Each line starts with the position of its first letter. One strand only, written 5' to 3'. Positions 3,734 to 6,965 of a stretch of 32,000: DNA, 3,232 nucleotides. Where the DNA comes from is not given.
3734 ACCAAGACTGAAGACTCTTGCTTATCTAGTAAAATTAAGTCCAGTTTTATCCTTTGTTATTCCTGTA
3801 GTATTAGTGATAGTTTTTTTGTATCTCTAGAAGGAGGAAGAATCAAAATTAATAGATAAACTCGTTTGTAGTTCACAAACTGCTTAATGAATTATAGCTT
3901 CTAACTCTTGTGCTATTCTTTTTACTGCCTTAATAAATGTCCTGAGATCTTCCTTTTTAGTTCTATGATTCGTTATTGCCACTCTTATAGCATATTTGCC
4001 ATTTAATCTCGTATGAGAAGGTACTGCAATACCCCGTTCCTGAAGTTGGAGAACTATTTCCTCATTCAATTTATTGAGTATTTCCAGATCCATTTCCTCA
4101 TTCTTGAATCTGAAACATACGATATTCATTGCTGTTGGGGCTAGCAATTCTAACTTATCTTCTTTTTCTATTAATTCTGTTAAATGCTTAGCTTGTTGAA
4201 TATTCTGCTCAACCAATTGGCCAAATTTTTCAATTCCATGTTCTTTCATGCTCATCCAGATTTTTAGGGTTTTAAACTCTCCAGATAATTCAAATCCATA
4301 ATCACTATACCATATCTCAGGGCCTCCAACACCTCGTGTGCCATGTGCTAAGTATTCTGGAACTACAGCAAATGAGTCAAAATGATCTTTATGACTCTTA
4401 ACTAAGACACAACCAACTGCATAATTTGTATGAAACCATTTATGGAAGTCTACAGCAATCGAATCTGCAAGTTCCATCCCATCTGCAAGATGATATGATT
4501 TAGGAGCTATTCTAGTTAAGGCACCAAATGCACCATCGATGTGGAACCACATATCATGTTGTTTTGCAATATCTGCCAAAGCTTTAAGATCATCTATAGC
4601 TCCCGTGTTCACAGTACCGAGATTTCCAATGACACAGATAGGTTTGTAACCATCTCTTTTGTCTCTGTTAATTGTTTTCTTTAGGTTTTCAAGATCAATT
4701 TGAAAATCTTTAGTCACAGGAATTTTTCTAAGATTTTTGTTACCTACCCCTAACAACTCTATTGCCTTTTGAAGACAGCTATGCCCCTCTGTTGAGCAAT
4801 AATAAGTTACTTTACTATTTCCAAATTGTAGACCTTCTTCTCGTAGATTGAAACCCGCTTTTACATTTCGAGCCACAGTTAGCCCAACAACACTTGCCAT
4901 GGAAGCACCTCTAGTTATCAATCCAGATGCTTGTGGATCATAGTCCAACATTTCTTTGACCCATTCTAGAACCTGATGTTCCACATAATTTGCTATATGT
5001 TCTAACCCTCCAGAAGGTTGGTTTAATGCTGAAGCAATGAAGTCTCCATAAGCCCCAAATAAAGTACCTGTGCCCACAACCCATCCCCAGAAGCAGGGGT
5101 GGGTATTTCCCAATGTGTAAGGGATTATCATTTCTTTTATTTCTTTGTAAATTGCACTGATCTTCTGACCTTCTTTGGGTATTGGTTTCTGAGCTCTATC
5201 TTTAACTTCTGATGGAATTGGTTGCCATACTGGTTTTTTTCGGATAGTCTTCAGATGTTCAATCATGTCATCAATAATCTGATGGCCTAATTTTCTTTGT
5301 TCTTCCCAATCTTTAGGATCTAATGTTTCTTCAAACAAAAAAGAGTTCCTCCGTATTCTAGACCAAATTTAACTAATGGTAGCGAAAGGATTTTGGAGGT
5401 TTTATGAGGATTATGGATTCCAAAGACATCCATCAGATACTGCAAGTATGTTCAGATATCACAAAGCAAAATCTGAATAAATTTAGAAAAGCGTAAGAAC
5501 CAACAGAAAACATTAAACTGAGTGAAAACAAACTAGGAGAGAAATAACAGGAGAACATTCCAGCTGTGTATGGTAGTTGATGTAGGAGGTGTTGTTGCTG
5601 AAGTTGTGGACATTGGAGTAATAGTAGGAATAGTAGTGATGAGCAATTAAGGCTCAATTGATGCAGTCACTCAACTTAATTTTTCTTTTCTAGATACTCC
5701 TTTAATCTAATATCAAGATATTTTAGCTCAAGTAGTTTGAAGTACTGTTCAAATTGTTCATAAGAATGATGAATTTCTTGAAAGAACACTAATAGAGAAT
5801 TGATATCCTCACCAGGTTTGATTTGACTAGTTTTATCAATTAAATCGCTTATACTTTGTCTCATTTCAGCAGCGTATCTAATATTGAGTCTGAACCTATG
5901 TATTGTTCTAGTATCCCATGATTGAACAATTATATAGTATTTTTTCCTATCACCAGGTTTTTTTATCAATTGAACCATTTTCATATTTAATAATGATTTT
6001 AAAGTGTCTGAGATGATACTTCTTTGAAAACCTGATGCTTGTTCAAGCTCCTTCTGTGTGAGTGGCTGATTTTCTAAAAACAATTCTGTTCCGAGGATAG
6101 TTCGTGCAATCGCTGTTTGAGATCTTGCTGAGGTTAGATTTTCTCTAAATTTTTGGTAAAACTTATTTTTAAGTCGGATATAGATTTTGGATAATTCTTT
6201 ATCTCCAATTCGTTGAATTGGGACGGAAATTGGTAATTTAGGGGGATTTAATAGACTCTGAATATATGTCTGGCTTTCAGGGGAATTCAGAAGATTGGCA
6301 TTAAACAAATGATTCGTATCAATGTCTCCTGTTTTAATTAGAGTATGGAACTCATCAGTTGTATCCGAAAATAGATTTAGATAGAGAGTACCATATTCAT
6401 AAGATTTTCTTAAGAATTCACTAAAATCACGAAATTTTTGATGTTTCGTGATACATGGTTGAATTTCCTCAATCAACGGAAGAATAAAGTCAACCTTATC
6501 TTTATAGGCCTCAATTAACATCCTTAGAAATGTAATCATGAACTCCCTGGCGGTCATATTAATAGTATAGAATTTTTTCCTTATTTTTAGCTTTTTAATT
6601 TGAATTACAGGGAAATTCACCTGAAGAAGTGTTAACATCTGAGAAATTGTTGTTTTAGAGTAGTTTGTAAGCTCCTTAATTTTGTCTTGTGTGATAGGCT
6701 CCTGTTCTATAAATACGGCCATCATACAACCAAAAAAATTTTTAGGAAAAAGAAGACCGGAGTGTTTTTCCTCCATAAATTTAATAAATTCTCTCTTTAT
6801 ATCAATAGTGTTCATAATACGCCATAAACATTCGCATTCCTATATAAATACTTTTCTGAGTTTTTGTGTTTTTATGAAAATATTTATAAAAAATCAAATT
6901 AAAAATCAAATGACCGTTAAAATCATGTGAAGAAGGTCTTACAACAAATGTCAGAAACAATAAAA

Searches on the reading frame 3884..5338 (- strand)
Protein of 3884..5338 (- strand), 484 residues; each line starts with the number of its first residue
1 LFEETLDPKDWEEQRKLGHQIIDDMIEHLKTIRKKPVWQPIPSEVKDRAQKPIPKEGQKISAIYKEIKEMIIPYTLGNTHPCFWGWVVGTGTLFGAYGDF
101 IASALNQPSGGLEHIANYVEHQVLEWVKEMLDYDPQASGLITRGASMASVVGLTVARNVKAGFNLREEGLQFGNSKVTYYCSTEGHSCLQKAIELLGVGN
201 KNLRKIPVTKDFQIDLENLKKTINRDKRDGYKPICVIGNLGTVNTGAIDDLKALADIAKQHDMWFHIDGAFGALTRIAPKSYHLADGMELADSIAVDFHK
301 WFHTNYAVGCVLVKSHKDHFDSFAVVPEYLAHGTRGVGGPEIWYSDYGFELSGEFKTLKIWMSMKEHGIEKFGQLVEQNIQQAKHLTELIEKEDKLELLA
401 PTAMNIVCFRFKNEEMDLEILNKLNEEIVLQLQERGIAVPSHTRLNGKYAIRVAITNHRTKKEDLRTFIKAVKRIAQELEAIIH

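Call 6: search_protein_families(library=pfam, proteins=[window:3884-5338:-], max_evalue=0.05)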
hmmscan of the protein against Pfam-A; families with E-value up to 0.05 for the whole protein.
window:3884-5338:- (484 aa): 7 families
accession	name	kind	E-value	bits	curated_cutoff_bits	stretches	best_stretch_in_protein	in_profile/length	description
PF00282.25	Pyridoxal_deC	-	5.5e-57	193.6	27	1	42-412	1-375/375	Pyridoxal-dependent decarboxylase conserved domain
PF00266.25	Aminotran_5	-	7.2e-08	32.2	21.5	1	180-271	93-178/371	Aminotransferase class-V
PF01212.27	Beta_elim_lyase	-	8.4e-07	29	27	1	179-392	74-232/288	Beta-eliminating lyase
PF00155.27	Aminotran_1_2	-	1.3e-05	25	19.7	1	203-277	115-194/361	Aminotransferase class I and II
PF05889.19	SepSecS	-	0.0019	17.4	21.1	1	174-273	100-196/389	O-phosphoseryl-tRNA(Sec) selenium transferase, SepSecS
PF22937.1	PDXDC1-like_cen2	-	0.01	16.3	29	1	414-480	37-100/104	PDXDC1-like second central domain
PF23881.1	DUF7234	-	0.047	14.2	24.4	0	420-461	21-60/80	Family of unknown function (DUF7234)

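Call 7: search_protein_families(library=ncbifam, proteins=[window:3884-5338:-], max_evalue=0.001)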
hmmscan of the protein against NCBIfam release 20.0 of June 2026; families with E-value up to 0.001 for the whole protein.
window:3884-5338:- (484 aa): 9 families
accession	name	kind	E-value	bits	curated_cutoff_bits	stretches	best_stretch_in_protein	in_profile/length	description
NF052646.1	DABADecarRhbB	equivalog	1.5e-43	149.2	900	1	51-481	68-487/491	L-2,4-diaminobutyrate decarboxylase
TIGR03799.1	NOD_PanD_pyr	equivalog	2.8e-42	144.8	606.1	1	125-439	148-468/522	pyridoxal-dependent aspartate 1-decarboxylase PanP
TIGR03812.1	tyr_de_CO2_Arch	equivalog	4.2e-32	111.4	299.4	1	98-475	41-375/375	tyrosine decarboxylase MfnA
NF002748.0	PRK02769.1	equivalog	7.3e-19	67.7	305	1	119-408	66-328/382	histidine decarboxylase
TIGR01788.1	Glu-decarb-GAD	equivalog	2.6e-12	46.2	380.4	1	134-451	99-400/431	glutamate decarboxylase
TIGR03811.1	tyr_de_CO2_Ent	equivalog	2.5e-10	39.5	905.3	1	186-276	232-327/608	tyrosine decarboxylase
NF041359.1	GntG_guanitoxin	subfamily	2e-05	23.9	230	1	198-316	99-218/343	GntG family PLP-dependent aldolase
TIGR03402.1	FeS_nifS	equivalog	0.00034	19.5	530.75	0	185-277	95-180/379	cysteine desulfurase NifS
TIGR01979.1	sufS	subfamily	0.0006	18.8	475.1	0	183-273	116-200/403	SufS family cysteine desulfurase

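Call 8: search_solved_structures(query=window:3884-5335:-, show_alignments=2)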
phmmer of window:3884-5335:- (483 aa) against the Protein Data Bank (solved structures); distinct sequences matched with E-value up to 0.001: 41.
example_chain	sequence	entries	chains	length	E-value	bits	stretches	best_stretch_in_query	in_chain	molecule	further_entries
4obu_E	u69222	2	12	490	5.1e-75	256.2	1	30-477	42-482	Pyridoxal-dependent decarboxylase domain protein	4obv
7xin_A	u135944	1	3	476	5.2e-61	210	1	11-468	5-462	DOPA decarboxylase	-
6eei_A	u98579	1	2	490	1.5e-55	192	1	4-472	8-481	Tyrosine decarboxylase 1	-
2qma_A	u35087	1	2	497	4e-54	187.3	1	58-478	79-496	Diaminobutyrate-pyruvate transaminase and L-2,4-diaminobutyrate decarboxylase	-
6liu_A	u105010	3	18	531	2.9e-53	184.5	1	6-410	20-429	Tyrosine/DOPA decarboxylase 2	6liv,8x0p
6eem_A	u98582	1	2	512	4.7e-53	183.8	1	6-463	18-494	Tyrosine/dopa decarboxylase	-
8x0o_A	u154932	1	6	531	5e-52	180.4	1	6-410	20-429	Tyrosine/DOPA decarboxylase 2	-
6eeq_A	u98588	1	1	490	3.2e-50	174.5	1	4-477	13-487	4-hydroxyphenylacetaldehyde synthase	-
6eew_A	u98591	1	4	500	5.1e-50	173.8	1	6-477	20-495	Aromatic-L-amino-acid decarboxylase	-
6khn_A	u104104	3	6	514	2.1e-48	168.5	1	3-477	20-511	Tryptophan decarboxylase 1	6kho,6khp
8zpi_A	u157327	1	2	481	1.8e-44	155.5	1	33-469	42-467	Diaminobutyrate-2-oxoglutarate transaminase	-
9dui_A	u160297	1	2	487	3.2e-42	148.1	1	13-479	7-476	Aromatic-L-amino-acid decarboxylase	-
1js3_A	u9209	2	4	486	3.3e-42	148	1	13-479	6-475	DOPA decarboxylase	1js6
4rit_B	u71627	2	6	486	1.1e-41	146.3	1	10-474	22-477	Pyridoxal-dependent decarboxylase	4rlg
4riz_A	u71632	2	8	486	3e-41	144.9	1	10-474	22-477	Pyridoxal-dependent decarboxylase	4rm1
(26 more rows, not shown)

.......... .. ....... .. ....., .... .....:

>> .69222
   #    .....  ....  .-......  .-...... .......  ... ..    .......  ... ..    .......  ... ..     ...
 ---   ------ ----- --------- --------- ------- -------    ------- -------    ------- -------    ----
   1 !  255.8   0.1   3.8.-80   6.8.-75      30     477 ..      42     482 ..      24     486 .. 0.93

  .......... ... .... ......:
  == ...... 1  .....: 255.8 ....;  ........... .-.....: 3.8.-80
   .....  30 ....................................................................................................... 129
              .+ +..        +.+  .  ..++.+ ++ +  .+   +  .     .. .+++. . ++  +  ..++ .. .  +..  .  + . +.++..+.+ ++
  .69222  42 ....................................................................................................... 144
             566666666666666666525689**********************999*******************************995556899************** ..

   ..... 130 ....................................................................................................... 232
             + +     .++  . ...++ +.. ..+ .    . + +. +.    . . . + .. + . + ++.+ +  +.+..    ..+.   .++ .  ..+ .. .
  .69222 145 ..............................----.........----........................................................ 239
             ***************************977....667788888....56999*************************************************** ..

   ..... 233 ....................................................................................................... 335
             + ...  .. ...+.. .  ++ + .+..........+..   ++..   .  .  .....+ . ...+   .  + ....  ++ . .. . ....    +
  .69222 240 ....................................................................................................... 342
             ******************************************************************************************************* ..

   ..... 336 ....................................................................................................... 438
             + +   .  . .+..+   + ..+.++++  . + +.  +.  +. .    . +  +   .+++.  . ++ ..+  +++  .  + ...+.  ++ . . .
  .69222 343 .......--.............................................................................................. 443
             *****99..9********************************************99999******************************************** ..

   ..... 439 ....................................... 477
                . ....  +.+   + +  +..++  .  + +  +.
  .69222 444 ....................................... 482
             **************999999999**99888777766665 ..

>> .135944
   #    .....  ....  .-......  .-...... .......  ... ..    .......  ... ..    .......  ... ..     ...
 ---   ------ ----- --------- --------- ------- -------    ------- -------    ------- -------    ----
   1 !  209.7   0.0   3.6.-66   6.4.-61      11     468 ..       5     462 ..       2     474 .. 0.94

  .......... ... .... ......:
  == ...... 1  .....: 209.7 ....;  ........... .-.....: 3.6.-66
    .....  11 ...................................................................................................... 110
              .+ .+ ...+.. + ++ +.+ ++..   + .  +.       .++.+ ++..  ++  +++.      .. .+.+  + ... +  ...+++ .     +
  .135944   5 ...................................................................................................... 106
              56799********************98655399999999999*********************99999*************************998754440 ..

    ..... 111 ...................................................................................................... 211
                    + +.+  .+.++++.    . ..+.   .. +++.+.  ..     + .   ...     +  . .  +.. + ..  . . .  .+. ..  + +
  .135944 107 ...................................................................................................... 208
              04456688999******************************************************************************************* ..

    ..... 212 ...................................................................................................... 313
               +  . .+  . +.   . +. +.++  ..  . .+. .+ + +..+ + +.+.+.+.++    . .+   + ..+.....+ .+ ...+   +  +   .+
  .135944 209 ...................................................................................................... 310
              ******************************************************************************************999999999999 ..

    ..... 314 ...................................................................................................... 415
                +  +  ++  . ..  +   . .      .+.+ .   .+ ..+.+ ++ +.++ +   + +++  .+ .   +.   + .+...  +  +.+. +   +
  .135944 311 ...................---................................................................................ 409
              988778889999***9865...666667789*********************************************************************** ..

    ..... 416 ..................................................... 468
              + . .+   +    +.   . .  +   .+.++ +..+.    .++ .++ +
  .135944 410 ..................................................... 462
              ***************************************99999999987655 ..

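Call 27: find_homologous_proteins(query=window:3884-5335:-)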
Query window:3884-5335:- (483 aa): 7795 proteins with E <= 0.001 among 8000 candidates; the best 120 are listed. Only proteins of 265 to 846 residues were searched: fused or split forms outside these lengths cannot appear, so this answer is no evidence that the protein stands alone or is whole; lengths 'longer' or 'shorter' looks for them.
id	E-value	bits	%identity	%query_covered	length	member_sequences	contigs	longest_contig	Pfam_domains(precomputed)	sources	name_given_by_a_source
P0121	0.0e+0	1119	100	100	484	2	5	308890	PF00282.26,PF00155.28,PF00266.26,PF01212.28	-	-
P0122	2.1e-292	988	86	100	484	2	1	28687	PF00282.26,PF00266.26,PF01212.28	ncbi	ncbi:MAG: pyridoxal phosphate-dependent decarboxylase family protein [Candidatus Hodarchaeota archae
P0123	2.6e-292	988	87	99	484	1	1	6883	PF00282.26,PF00266.26,PF01212.28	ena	-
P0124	2.9e-292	988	86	99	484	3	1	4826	PF00282.26,PF00266.26,PF01212.28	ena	-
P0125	6.2e-292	987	87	100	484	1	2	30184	PF00282.26,PF00266.26,PF01212.28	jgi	jgi:glutamate/tyrosine decarboxylase-like PLP-dependent enzyme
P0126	5.8e-288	973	84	100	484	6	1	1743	PF00282.26,PF00155.28,PF00266.26,PF01212.28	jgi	-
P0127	3.6e-286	967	84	99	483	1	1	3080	PF00282.26,PF00266.26,PF01212.28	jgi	jgi:glutamate/tyrosine decarboxylase-like PLP-dependent enzyme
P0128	1.4e-265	900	79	100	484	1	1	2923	PF00282.26,PF00266.26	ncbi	-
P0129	6.8e-263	891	78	100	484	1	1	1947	PF00282.26,PF00266.26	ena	-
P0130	1.2e-262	890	78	100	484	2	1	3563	PF00282.26,PF00266.26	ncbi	ncbi:MAG: pyridoxal phosphate-dependent decarboxylase family protein [Candidatus Hodarchaeales archa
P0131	6.6e-262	887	77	100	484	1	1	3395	PF00282.26,PF00266.26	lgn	-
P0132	1.9e-258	876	77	99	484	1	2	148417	PF00282.26,PF00266.26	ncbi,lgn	-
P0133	1.2e-255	867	77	100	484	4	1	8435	PF00282.26,PF00266.26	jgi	-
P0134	5.0e-255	865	75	100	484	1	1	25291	PF00282.26,PF00266.26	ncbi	ncbi:MAG: pyridoxal phosphate-dependent decarboxylase family protein [Candidatus Hodarchaeota archae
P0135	1.3e-239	814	73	99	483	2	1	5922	PF00282.26,PF00266.26,PF01212.28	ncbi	-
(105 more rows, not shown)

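Call 33: find_encoding_contigs(protein=P0125, flank=10000, max_places=2)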
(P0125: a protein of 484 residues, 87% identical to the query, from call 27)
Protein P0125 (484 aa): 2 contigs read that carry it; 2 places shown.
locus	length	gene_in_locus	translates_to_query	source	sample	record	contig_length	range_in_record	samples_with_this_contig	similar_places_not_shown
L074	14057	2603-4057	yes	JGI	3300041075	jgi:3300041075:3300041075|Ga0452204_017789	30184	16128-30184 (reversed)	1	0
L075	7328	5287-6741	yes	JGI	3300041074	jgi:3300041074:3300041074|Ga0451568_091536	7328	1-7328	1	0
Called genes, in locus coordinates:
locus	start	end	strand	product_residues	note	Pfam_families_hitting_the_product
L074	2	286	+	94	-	?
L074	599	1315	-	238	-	PF00857:Isochorismatase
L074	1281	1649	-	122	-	PF01842:ACT, PF13291:ACT_4 (faint), PF22629:ACT_AHAS_ss (faint)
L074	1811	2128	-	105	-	-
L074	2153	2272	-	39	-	-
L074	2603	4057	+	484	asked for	PF00282:Pyridoxal_deC, PF00266:Aminotran_5 (faint), PF01212:Beta_elim_lyase (weak)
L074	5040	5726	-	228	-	PF00753:Lactamase_B, PF19583:ODP (faint)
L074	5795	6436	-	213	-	-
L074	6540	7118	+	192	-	PF00440:TetR_N, PF02796:HTH_7 (faint), PF16295:TetR_C_10, PF22604:TetR_HI_0893_C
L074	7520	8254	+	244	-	PF22600:MTPAP-like_central (weak), PF01909:NTP_transf_2, PF18765:Polbeta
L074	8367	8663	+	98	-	PF05168:HEPN (weak)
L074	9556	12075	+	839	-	PF07719:TPR_2 (faint), PF13181:TPR_8 (faint), PF00515:TPR_1 (faint), PF14938:SNAP (faint), PF13374:TPR_10 (faint), PF13424:TPR_12, PF17874:TPR_MalT (weak), PF00795:CN_hydrolase (weak)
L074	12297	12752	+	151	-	-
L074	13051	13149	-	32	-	-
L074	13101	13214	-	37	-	-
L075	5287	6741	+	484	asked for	PF00282:Pyridoxal_deC, PF00266:Aminotran_5 (faint), PF01212:Beta_elim_lyase (weak)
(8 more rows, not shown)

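Call 99: find_encoding_contigs(protein=P0121, flank=6000, max_places=6)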
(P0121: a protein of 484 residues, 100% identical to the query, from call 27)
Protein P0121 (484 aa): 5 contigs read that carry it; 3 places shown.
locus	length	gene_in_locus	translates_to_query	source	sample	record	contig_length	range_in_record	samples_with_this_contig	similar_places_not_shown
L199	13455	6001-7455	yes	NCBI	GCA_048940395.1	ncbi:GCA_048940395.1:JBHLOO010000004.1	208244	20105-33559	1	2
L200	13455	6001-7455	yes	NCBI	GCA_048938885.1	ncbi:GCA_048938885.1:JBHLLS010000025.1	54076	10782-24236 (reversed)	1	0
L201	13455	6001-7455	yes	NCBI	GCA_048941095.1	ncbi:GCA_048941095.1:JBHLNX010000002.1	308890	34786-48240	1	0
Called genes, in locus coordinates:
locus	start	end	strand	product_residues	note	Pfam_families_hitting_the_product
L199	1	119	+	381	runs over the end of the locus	PF01321:Creatinase_N, PF00557:Peptidase_M24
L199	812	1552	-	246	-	PF00581:Rhodanese, PF01206:TusA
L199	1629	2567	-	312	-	PF08240:ADH_N, PF00107:ADH_zinc_N, PF13602:ADH_zinc_N_2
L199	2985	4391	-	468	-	PF00668:Condensation, PF07247:AATase (faint)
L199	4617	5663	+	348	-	PF01978:TrmB (faint), PF12802:MarR_2 (faint)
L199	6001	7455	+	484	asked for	PF00282:Pyridoxal_deC, PF00266:Aminotran_5 (faint), PF00155:Aminotran_1_2 (faint), PF01212:Beta_elim_lyase (weak)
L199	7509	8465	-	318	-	-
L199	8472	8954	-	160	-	PF12724:Flavodoxin_5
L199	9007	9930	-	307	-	PF08240:ADH_N, PF00107:ADH_zinc_N, PF13602:ADH_zinc_N_2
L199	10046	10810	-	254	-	PF00581:Rhodanese, PF01206:TusA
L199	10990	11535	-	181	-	-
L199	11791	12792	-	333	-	PF08240:ADH_N, PF00107:ADH_zinc_N, PF13602:ADH_zinc_N_2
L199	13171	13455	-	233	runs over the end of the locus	PF02525:Flavodoxin_2 (weak), PF03358:FMN_red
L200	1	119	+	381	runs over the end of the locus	PF01321:Creatinase_N, PF00557:Peptidase_M24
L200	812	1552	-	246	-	PF00581:Rhodanese, PF01206:TusA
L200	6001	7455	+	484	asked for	PF00282:Pyridoxal_deC, PF00266:Aminotran_5 (faint), PF00155:Aminotran_1_2 (faint), PF01212:Beta_elim_lyase (weak)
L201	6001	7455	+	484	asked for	PF00282:Pyridoxal_deC, PF00266:Aminotran_5 (faint), PF00155:Aminotran_1_2 (faint), PF01212:Beta_elim_lyase (weak)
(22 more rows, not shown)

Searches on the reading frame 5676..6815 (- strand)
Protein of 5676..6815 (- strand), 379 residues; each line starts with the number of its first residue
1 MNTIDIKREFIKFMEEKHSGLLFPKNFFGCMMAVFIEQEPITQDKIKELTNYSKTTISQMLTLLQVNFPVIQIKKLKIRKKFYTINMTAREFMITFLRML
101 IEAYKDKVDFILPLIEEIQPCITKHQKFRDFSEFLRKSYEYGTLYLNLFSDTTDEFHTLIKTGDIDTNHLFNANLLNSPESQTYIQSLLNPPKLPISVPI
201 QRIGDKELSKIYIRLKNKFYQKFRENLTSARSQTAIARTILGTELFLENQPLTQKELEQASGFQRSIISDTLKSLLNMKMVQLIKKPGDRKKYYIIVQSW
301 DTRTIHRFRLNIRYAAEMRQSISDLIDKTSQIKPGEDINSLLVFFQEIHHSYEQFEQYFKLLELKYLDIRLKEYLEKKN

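Call 6: search_protein_families(library=pfam, proteins=[window:5676-6815:-], max_evalue=0.05)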
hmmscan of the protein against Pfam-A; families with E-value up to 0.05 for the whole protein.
window:5676-6815:- (379 aa): 7 families
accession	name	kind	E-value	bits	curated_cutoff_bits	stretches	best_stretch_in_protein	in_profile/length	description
PF12802.13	MarR_2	-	8.3e-09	35.9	27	1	246-291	13-60/61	MarR family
PF01978.25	TrmB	-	2.3e-06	27.8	25.6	1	247-295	18-64/68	Sugar-specific transcriptional regulator TrmB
PF01047.28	MarR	-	5e-05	23.6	24.6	1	248-292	14-58/59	MarR family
PF08279.18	HTH_11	-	0.0059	16.9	25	0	37-65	12-40/55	HTH domain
PF04079.22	SMC_ScpB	-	0.0078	16.2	27.4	0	34-68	7-41/160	Segregation and condensation complex subunit ScpB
PF17762.8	HTH_ParB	-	0.008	16.8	22.6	0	35-71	15-51/102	ParB HTH domain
PF04814.19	HNF-1_N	-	0.041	14.7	29.7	0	245-279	128-162/175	Hepatocyte nuclear factor 1 (HNF-1), N terminus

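Call 7: search_protein_families(library=ncbifam, proteins=[window:5676-6815:-], max_evalue=0.001)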
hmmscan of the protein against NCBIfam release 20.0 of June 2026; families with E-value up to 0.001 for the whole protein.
window:5676-6815:- (379 aa): 3 families
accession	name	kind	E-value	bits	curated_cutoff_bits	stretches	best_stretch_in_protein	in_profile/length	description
NF053755.1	MsvR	equivalog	2.4e-06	27.4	220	0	246-298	21-74/236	transcriptional factor MsvR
NF040939.2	trans_reg_lrs14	equivalog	1.1e-05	25.3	90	0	30-67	26-64/103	Lrs14 family HTH-type transcriptional regulator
NF047500.1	choline_R_CudC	equivalog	0.00028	20.8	218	0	31-119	31-116/171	choline uptake/conversion transcriptional regulator CudC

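Call 10: search_solved_structures(query=window:5679-6815:-, max_evalue=1, show_alignments=2)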
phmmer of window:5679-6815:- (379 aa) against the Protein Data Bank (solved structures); distinct sequences matched with E-value up to 1: 2.
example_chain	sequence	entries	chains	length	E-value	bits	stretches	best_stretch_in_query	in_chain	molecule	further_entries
1ug8_A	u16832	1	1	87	0.44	13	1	236-301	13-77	Poly(A)-specific Ribonuclease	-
2lkp_A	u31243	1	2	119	0.92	12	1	239-323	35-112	HTH-type transcriptional regulator NmtR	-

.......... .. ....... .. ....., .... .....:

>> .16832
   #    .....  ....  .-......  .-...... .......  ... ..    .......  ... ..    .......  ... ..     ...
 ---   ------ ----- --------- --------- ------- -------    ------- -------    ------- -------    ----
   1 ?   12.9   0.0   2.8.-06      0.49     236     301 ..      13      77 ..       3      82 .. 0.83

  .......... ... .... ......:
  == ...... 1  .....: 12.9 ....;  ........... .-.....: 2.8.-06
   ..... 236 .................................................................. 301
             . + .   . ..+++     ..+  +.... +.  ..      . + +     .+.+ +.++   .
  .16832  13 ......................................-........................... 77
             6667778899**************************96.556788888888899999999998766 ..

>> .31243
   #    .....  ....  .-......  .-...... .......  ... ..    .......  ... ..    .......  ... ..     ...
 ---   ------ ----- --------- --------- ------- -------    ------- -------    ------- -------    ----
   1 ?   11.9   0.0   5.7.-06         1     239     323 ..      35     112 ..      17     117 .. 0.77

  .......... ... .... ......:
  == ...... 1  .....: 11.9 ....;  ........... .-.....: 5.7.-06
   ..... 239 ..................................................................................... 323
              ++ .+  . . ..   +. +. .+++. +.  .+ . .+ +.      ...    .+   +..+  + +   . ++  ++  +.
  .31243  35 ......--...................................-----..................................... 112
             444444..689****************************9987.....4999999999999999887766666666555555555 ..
